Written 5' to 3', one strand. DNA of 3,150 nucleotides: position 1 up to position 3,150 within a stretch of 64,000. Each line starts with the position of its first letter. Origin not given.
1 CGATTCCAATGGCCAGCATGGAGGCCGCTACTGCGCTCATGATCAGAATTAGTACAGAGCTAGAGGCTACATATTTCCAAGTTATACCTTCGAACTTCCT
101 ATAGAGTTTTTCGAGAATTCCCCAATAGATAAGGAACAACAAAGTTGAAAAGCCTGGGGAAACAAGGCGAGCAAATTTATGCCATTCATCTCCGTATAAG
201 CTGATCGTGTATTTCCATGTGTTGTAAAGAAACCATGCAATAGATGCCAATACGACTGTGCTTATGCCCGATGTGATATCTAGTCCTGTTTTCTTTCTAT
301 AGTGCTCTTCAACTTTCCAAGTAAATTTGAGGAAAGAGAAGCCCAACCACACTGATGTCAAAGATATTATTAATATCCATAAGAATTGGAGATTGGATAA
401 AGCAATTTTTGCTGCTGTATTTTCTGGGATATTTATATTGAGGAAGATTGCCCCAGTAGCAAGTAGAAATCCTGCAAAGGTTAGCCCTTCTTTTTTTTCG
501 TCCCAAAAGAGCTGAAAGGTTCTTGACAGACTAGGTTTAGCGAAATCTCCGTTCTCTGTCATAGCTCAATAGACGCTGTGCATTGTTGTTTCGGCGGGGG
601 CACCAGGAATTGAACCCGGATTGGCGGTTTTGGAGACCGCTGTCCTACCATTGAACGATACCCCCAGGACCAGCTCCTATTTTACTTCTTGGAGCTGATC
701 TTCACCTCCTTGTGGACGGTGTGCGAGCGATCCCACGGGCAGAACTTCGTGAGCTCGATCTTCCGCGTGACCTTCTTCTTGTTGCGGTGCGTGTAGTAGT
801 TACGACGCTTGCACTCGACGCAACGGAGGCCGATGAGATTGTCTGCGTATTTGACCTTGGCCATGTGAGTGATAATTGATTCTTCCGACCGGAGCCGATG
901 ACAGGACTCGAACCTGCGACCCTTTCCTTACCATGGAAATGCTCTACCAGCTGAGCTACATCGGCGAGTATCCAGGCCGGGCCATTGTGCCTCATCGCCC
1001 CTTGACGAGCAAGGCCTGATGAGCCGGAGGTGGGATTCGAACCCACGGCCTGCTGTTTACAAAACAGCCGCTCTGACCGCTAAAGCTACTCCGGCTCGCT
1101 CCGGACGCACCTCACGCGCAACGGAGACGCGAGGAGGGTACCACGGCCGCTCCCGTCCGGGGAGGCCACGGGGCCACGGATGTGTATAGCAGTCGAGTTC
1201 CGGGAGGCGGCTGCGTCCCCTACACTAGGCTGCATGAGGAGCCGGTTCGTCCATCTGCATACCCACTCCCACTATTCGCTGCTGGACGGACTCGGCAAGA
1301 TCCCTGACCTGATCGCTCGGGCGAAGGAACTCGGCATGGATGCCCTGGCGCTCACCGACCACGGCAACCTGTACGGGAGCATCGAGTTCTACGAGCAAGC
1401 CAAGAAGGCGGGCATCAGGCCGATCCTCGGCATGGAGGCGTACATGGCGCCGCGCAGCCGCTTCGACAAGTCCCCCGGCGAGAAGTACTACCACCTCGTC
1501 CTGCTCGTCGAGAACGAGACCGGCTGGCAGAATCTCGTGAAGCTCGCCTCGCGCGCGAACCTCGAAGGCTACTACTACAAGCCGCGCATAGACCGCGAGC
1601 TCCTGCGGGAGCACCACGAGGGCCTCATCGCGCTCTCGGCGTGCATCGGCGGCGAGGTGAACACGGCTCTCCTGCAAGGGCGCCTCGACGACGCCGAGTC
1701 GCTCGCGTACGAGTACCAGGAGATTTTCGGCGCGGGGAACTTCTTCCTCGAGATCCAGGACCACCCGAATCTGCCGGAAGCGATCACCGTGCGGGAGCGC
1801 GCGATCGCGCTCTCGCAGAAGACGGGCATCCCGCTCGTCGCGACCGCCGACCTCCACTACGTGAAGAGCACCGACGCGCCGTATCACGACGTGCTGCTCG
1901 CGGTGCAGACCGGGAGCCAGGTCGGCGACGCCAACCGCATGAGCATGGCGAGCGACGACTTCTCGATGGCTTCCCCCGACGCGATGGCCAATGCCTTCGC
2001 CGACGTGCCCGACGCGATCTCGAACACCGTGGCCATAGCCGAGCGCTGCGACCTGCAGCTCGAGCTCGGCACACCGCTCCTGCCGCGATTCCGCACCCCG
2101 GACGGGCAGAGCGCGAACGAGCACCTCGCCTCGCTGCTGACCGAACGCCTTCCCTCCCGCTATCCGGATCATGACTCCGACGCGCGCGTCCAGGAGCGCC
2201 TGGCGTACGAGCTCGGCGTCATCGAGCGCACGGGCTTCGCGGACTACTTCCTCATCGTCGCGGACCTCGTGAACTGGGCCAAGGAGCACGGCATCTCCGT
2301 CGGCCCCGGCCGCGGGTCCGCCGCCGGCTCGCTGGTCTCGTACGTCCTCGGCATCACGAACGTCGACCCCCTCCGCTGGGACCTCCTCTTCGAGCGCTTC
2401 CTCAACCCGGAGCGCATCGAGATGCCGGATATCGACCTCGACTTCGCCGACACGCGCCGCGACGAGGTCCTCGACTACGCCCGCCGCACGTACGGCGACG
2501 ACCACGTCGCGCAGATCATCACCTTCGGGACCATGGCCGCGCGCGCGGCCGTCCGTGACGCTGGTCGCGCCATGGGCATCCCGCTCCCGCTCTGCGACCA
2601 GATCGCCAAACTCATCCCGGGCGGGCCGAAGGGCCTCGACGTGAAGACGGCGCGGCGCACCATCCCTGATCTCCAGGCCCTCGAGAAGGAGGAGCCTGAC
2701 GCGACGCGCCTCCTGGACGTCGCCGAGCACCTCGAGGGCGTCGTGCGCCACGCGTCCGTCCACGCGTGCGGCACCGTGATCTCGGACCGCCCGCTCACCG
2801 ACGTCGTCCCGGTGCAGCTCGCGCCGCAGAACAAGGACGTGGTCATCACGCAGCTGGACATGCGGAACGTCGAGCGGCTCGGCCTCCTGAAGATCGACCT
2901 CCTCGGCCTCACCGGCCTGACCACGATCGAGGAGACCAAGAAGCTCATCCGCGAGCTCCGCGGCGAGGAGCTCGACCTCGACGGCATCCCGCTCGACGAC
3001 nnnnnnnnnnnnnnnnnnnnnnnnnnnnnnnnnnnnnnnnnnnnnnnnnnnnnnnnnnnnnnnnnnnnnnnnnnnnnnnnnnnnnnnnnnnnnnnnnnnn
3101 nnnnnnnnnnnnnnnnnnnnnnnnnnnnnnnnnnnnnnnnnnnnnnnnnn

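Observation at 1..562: Low-GC membrane-protein gene where the rpmG/tRNA-Trp neighbourhood usually continues into secE-nusG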

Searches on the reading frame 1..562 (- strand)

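Call 7: search_protein_families(library=pfam, proteins=[window:1-562:-], max_evalue=1)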
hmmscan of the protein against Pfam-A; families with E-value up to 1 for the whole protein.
window:1-562:- (187 aa): 0 families

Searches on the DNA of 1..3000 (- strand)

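Call 6: search_rna_families(source=window, start=1, end=3000, threshold=evalue, max_evalue=1)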
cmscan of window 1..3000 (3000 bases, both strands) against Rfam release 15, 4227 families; matches with E-value up to 1: 4.
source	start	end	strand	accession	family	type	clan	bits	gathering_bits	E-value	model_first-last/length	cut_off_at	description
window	893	965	-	RF00005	tRNA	Gene; tRNA;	CL00001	68.7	29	3.3e-14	1-71/71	no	tRNA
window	1022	1095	-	RF00005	tRNA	Gene; tRNA;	CL00001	67.4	29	7.4e-14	1-71/71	no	tRNA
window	595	665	-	RF00005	tRNA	Gene; tRNA;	CL00001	59.7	29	1e-11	1-71/71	no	tRNA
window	941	1050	-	RF02553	YrlA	Gene; sRNA;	-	21.4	69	0.27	27-81/114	no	Y RNA-like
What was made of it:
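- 593..665 (-): tRNA-Trp (CCA). The foreign DNA begins at its 3' end. Rfam tRNA, 59.7 bits (call 6).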

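Call 13: search_rna_families(source=L001, start=9700, end=11981, threshold=evalue, max_evalue=0.1)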
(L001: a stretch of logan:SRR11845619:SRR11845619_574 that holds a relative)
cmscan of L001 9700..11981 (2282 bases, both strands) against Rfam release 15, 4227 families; matches with E-value up to 0.1: 5.
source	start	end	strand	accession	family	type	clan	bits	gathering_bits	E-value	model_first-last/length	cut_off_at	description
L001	11416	11981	+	RF02541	LSU_rRNA_bacteria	Gene; rRNA;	CL00112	359.9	50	4.8e-116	1-509/2925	3'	Bacterial large subunit ribosomal RNA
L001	9900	9972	+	RF00005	tRNA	Gene; tRNA;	CL00001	68.7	29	2.5e-14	1-71/71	no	tRNA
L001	9770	9843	+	RF00005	tRNA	Gene; tRNA;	CL00001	67.4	29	5.6e-14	1-71/71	no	tRNA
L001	10200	10270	+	RF00005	tRNA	Gene; tRNA;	CL00001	59.7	29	7.7e-12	1-71/71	no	tRNA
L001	11730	11772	+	RF00464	mir-92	Gene; miRNA;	CL00137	23.1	47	0.0087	1-80/80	no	mir-92 microRNA precursor family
